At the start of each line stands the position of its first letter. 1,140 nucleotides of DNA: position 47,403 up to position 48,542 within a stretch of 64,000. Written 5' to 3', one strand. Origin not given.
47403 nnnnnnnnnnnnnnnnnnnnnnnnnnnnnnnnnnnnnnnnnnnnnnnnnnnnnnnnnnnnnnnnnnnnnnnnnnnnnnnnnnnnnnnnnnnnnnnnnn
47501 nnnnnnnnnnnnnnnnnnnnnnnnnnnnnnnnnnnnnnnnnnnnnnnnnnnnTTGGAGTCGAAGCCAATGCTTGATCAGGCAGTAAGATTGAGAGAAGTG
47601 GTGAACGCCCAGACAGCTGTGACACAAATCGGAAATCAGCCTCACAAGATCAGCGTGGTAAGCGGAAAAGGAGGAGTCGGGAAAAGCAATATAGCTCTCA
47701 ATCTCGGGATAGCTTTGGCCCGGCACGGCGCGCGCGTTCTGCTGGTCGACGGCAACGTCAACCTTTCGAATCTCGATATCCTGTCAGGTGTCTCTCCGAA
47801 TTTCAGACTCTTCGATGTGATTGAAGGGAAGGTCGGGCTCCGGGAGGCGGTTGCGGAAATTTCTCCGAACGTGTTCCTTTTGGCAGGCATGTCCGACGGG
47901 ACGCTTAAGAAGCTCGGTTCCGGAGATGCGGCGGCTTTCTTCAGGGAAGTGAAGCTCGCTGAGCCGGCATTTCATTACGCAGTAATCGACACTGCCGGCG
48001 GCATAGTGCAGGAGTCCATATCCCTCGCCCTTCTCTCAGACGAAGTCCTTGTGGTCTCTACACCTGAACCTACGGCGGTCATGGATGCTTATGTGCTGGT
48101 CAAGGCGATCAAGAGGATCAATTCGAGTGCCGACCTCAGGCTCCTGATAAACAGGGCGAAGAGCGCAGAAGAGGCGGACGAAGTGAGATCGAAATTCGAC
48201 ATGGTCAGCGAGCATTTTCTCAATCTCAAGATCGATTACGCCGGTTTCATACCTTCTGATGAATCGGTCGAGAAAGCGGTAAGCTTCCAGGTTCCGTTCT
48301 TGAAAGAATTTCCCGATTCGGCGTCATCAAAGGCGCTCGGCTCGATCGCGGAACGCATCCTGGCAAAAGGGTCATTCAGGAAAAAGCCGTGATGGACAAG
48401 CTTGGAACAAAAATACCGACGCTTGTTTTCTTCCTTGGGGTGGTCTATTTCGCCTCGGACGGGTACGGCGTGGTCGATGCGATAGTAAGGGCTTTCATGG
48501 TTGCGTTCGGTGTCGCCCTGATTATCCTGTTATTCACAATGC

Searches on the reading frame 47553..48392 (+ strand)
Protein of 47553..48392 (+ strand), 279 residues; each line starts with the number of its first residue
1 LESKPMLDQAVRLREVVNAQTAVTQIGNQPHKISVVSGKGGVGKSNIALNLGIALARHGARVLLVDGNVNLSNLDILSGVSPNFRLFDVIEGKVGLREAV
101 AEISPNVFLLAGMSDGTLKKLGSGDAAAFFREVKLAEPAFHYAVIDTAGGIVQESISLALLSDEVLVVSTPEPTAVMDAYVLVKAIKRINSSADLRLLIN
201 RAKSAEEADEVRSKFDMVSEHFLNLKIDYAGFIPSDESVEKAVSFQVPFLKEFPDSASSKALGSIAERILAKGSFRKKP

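Call 3: search_protein_families(library=pfam, proteins=[window:47553-48392:+], max_evalue=0.01)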
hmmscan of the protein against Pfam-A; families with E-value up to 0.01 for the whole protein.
window:47553-48392:+ (279 aa): 10 families
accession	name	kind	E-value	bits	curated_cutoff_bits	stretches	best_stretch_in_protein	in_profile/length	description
PF01656.29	CbiA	-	5.3e-16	59.2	25.4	1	33-248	1-124/125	CobQ/CobB/MinD/ParA nucleotide binding domain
PF10609.15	ParA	-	5.7e-16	59.1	27.1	1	31-269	4-245/246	NUBPL iron-transfer P-loop NTPase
PF13614.12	AAA_31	-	1.6e-11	44.9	27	1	32-194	3-172/177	AAA domain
PF00142.24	Fer4_NifH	-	4.6e-09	36.6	25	1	35-66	4-35/271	4Fe-4S iron sulfur cluster binding proteins, NifH/frxC family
PF06564.18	CBP_BcsQ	-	1.1e-06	28.8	21.3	1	39-269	10-233/234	Cellulose biosynthesis protein BcsQ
PF02374.21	ArsA_ATPase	-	2.5e-05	24.1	24.3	1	32-65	2-35/305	Anion-transporting ATPase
PF09140.17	MipZ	-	0.0014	18.4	20.7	1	31-66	1-36/262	ATPase MipZ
PF25199.1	nSTAND_NTPase5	-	0.0036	17.6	34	1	10-74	19-85/145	Novel STAND NTPase 5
PF20402.4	DUF6692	-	0.0092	16.5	24.2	0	98-150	45-95/162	Domain of unknown function (DUF6692)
PF13481.12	AAA_25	-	0.0098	16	27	0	31-64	33-65/195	AAA domain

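Call 4: search_protein_families(library=ncbifam, proteins=[window:47553-48392:+], max_evalue=0.01)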
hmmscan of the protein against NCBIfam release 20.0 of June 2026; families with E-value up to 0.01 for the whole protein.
window:47553-48392:+ (279 aa): 30 families (the best 25 are shown)
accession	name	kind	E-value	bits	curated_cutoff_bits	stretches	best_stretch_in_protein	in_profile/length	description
TIGR01968.1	minD_bact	equivalog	2.4e-32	112.3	212.9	1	33-272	4-239/261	septum site-determining protein MinD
TIGR01969.1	minD_arch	subfamily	1.2e-31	109.8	201.75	1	33-270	3-231/251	cell division ATPase MinD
NF041546.1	ParA_partition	equivalog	1.8e-15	57.1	180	2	33-75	2-44/203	ParA family partition ATPase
NF008079.0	PRK10818.1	equivalog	2.2e-14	53.4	508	1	33-272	5-249/270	septum site-determining protein MinD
NF041136.1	MrpORP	equivalog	8.3e-14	51.6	450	1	31-70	6-45/365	iron-sulfur cluster carrier protein MrpORP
NF033200.1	F430_CfbC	exception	7.1e-11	42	402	2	133-275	107-244/260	Ni-sirohydrochlorin a,c-diamide reductive cyclase ATP-dependent reductase subunit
TIGR03371.1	cellulose_yhjQ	equivalog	2.9e-10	40.1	157.85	1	32-67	3-38/246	cellulose biosynthesis protein BcsQ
NF008669.0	PRK11670.1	equivalog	4.8e-10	38.9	348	1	15-70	95-147/369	iron-sulfur cluster carrier protein ApbC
TIGR01287.1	nifH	equivalog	1.9e-09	37.2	394.35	1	36-272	5-247/275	nitrogenase iron protein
TIGR03018.1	pepcterm_TyrKin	hypoth_equivalog_domain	8.6e-09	35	230.65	1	21-200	26-207/207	XrtA-associated tyrosine autokinase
TIGR01007.1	eps_fam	subfamily_domain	9.6e-08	31.8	108.05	1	26-171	13-161/204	polysaccharide biosynthesis tyrosine autokinase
NF053622.1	ATPseBagAMYCTU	equivalog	1.2e-07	31.5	400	1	31-66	7-42/325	ATPase BagA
TIGR03815.1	CpaE_hom_Actino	equivalog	3.2e-07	29.8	154.45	1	25-204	106-285/340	septum site-determining protein Ssd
NF009701.0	PRK13230.1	subfamily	3.6e-07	29.5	350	1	35-67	5-37/291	nitrogenase reductase-like protein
TIGR03029.1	EpsG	equivalog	6e-07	28.9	313.8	1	19-104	92-176/274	chain length determinant protein tyrosine kinase EpsG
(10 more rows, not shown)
